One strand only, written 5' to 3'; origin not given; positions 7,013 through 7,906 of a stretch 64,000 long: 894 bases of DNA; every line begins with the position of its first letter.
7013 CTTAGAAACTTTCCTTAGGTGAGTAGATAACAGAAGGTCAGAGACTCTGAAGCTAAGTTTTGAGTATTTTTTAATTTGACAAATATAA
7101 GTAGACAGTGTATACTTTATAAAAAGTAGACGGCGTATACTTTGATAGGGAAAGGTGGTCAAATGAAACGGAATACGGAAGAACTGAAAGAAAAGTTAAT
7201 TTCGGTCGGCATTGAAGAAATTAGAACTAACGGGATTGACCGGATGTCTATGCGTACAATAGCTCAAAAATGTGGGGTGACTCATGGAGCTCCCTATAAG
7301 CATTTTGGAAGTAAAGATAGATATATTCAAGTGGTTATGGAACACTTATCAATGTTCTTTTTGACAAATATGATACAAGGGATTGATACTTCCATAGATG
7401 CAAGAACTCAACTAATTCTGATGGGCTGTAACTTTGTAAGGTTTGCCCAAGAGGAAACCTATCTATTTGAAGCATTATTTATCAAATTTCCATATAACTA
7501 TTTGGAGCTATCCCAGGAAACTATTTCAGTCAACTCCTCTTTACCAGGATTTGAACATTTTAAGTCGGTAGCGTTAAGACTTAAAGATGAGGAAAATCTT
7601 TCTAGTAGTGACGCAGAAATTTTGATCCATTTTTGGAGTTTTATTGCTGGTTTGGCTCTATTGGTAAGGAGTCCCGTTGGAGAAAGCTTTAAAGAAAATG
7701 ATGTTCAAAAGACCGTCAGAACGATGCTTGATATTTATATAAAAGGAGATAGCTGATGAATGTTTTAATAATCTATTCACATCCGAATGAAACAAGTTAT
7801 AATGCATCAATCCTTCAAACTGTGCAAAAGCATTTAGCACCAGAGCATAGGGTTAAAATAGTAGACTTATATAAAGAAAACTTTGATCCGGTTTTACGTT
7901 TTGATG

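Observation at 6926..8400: TetR plus NAD(P)H-quinone oxidoreductase cassette with a BOX element, bracketed by ~69-bp direct repeats that duplicate the yesN 3' end and terminator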

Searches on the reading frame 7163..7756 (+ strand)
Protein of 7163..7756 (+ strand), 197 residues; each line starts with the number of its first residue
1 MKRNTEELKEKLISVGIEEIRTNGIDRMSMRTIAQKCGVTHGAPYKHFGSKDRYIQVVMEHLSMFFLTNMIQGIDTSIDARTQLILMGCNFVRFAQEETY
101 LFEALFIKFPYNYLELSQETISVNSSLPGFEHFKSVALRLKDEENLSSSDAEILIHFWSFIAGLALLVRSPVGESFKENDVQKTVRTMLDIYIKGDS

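Call 7: search_protein_families(library=pfam, proteins=[window:7163-7756:+])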
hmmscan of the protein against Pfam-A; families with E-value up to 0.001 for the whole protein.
window:7163-7756:+ (197 aa): 1 family
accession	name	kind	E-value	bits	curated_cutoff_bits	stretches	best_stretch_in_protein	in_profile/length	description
PF00440.29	TetR_N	-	2.8e-09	37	24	1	12-52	1-41/47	Bacterial regulatory proteins, tetR family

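Call 8: search_protein_families(library=ncbifam, proteins=[window:7163-7756:+])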
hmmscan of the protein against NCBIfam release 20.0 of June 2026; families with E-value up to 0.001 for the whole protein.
window:7163-7756:+ (197 aa): 12 families
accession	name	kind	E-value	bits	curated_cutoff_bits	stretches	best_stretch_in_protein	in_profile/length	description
NF051852.1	efflux_TF_MtrR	exception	7.9e-09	35.6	280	1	2-78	5-81/205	multidrug efflux system transcriptional repressor MtrR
NF051457.1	acryl_TF_AcuR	equivalog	1.4e-07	31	247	1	2-72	12-82/204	acrylate utilization transcriptional regulator AcuR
TIGR03384.1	betaine_BetI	equivalog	4.2e-07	29.8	201.3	1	9-91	10-93/189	choline-binding transcriptional repressor BetI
NF007949.0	PRK10668.1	equivalog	6.4e-07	29.1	271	1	2-60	6-64/216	multidrug efflux transporter transcriptional repressor AcrR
NF058643.1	TranRegCurRPseudo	equivalog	2.1e-06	27.6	300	1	1-91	1-92/193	TetR family transcriptional repressor CurR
NF001978.0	PRK00767.1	equivalog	3.6e-06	26.9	118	1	9-92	11-96/197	transcriptional regulator BetI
NF041196.1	ScbR_bind_reg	equivalog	6.6e-06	26.4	150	1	10-66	9-65/191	ScbR family autoregulator-binding transcription factor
NF053516.1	TranRepPrsAVib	equivalog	6.1e-05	22.9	300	1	5-75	4-74/208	TetR family transcriptional repressor PsrA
NF053731.1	TransRegFasRMycb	equivalog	7.7e-05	22.6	330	1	9-106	13-110/199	HTH-type transcriptional activator FasR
NF007430.0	PRK09975.1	equivalog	0.00013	21.2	274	1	4-60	8-64/220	acrEF/envCD operon transcriptional regulator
NF007015.0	PRK09480.1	equivalog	0.00023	20.8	120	1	5-96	8-99/197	nucleoid occlusion factor SlmA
NF037937.1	septum_RefZ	equivalog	0.0009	19.2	180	0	9-82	1-70/195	forespore capture DNA-binding protein RefZ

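Call 9: find_encoding_contigs(protein=window:7163-7756:+, flank=6000, max_places=10)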
Protein window:7163-7756:+ (197 aa): 25 contigs read that carry it; 10 places shown.
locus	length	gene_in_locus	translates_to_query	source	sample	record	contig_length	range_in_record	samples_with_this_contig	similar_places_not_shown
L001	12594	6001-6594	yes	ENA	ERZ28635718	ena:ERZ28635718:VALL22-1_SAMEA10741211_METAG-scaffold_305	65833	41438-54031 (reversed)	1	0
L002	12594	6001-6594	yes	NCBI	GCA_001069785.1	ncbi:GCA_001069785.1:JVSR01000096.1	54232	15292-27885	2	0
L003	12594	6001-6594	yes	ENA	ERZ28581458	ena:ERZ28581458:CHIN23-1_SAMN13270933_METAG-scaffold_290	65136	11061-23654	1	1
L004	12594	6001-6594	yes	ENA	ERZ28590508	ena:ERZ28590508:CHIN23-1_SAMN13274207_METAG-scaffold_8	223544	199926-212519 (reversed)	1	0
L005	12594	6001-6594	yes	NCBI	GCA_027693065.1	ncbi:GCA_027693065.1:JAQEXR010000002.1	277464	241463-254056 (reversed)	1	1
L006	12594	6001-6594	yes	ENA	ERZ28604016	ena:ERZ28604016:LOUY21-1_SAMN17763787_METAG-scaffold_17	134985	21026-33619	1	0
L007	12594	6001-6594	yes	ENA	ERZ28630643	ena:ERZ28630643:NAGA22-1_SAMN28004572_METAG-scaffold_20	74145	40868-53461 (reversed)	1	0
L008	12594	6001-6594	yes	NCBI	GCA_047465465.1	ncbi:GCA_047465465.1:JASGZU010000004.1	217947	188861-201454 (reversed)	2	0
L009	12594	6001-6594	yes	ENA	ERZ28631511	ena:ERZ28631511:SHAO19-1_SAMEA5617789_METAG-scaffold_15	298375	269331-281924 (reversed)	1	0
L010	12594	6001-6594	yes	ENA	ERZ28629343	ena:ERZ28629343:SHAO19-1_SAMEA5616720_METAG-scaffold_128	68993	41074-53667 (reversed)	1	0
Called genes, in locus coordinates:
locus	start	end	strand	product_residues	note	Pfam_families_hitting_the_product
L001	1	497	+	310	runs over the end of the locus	PF00528:BPD_transp_1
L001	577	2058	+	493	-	PF01547:SBP_bac_1, PF13416:SBP_bac_8, PF12010:DUF3502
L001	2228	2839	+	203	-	PF04854:DUF624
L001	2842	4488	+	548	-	PF06580:His_kinase, PF02518:HATPase_c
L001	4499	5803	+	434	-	PF00072:Response_reg, PF12833:HTH_18, PF00165:HTH_AraC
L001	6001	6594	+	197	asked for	PF00440:TetR_N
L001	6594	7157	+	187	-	PF02525:Flavodoxin_2, PF03358:FMN_red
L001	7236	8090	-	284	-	PF21302:Zn_ribbon_RlmA, PF08241:Methyltransf_11, PF08242:Methyltransf_12 (weak), PF13649:Methyltransf_25, PF13847:Methyltransf_31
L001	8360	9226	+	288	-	PF00005:ABC_tran, PF02463:SMC_N (faint), PF13175:AAA_15 (faint), PF13304:AAA_21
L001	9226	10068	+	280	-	PF01061:ABC2_membrane, PF12698:ABC2_membrane_3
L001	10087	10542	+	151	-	PF04397:LytTR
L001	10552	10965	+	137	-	PF11457:DUF3021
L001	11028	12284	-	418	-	PF00579:tRNA-synt_1b, PF22421:SYY_C-terminal, PF01479:S4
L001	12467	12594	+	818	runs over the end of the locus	PF00912:Transgly, PF00905:Transpeptidase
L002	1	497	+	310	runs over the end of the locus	PF00528:BPD_transp_1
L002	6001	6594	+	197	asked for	PF00440:TetR_N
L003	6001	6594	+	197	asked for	PF00440:TetR_N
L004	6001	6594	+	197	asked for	PF00440:TetR_N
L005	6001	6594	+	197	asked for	PF00440:TetR_N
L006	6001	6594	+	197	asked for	PF00440:TetR_N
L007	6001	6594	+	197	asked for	PF00440:TetR_N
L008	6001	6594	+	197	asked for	PF00440:TetR_N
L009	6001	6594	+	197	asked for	PF00440:TetR_N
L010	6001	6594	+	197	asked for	PF00440:TetR_N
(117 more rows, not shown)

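Call 19: find_homologous_proteins(query=window:7163-7756:+, max_evalue=1e-10)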
Query window:7163-7756:+ (197 aa): 212 proteins with E <= 1e-10 among 320 candidates; the best 120 are listed.
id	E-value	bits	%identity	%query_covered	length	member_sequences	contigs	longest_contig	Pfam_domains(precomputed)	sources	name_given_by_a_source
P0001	1.4e-118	411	96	100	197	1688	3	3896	PF00440.30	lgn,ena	-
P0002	9.5e-110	382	92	100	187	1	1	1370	PF00440.30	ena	-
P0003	5.8e-96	337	96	82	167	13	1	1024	PF00440.30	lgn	-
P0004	2.1e-93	329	74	99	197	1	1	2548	PF00440.30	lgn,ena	-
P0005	4.0e-93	328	74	100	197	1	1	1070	PF00440.30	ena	-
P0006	4.1e-93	328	74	99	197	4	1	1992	PF00440.30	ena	-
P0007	4.2e-93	328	74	99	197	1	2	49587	PF00440.30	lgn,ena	-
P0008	5.6e-93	328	75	99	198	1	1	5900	PF00440.30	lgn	-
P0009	5.7e-93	328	74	99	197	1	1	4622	PF00440.30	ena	-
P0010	5.7e-93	328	73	99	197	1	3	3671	PF00440.30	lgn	-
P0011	5.7e-93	328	74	99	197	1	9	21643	PF00440.30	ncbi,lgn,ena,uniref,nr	ncbi:TetR/AcrR family transcriptional regulator [uncultured Streptococcus sp.]|uniref:TetR/AcrR fami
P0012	7.6e-93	327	73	99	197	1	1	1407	PF00440.30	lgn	-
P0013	7.6e-93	327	74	99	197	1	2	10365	PF00440.30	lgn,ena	-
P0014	8.1e-93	327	74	99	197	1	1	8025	PF00440.30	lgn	-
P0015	1.1e-92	327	74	99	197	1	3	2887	PF00440.30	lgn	-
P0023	7.5e-92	324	73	99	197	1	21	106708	PF00440.30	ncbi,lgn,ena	-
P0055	3.2e-71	257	67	83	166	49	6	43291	-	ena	-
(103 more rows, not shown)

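Call 20: find_encoding_contigs(protein=P0023, flank=5000, max_places=4)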
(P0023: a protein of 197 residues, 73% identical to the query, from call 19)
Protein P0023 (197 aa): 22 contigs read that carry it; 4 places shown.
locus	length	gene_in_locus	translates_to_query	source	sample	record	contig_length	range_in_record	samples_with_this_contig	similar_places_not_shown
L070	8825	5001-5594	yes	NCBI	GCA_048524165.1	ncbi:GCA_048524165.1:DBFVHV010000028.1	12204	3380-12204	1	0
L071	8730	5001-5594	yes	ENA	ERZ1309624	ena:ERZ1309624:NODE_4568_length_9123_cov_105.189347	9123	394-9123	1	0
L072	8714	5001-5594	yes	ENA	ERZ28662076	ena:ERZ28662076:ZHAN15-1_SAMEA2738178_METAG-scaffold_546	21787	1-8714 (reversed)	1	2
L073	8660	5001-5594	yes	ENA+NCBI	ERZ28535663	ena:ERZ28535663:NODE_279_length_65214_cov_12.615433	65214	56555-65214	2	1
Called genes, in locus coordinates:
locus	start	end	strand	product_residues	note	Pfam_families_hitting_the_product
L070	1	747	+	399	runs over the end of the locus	PF00764:Arginosuc_synth, PF20979:Arginosuc_syn_C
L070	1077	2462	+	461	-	PF00206:Lyase_1, PF14698:ASL_C2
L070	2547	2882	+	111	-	PF00825:Ribonuclease_P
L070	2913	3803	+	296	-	PF02096:60KD_IMP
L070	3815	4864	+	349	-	PF14804:Jag_N, PF07650:KH_2 (weak), PF13083:KH_KhpA-B, PF01424:R3H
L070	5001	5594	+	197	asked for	PF00440:TetR_N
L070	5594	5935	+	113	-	PF02525:Flavodoxin_2, PF03358:FMN_red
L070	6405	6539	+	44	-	PF00468:Ribosomal_L34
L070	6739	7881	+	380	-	PF01702:TGT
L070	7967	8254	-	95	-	-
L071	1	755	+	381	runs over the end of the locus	?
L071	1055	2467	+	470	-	PF00206:Lyase_1, PF14698:ASL_C2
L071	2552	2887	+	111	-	PF00825:Ribonuclease_P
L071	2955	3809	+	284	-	PF02096:60KD_IMP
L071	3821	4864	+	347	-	PF14804:Jag_N, PF07650:KH_2 (weak), PF13083:KH_KhpA-B, PF01424:R3H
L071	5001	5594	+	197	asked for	PF00440:TetR_N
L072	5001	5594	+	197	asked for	PF00440:TetR_N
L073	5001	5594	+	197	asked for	PF00440:TetR_N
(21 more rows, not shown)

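Call 21: find_encoding_contigs(protein=P0055, flank=5000, max_places=3)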
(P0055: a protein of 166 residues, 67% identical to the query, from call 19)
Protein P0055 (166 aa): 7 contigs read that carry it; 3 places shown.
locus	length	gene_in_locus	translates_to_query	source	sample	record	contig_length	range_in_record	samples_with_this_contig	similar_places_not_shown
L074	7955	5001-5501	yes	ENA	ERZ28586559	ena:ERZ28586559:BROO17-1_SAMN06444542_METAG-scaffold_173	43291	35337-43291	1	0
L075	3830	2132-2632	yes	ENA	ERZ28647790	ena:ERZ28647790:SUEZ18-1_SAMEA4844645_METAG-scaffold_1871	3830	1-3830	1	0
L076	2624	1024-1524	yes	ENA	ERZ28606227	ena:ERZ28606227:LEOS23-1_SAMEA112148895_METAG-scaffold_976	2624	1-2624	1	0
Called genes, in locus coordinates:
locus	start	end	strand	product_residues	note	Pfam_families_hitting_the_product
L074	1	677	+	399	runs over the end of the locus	PF00764:Arginosuc_synth, PF20979:Arginosuc_syn_C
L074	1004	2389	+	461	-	PF00206:Lyase_1, PF14698:ASL_C2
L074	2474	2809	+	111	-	PF00825:Ribonuclease_P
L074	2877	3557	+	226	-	-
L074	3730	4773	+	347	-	PF14804:Jag_N, PF07650:KH_2 (weak), PF13083:KH_KhpA-B, PF01424:R3H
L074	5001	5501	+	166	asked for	-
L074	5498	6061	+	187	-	PF02525:Flavodoxin_2, PF03358:FMN_red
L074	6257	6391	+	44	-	PF00468:Ribosomal_L34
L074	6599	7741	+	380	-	PF01702:TGT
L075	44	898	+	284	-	PF02096:60KD_IMP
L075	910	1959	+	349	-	-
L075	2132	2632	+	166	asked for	-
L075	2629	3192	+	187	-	PF02525:Flavodoxin_2, PF03358:FMN_red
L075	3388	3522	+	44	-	PF00468:Ribosomal_L34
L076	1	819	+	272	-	?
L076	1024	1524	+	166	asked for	-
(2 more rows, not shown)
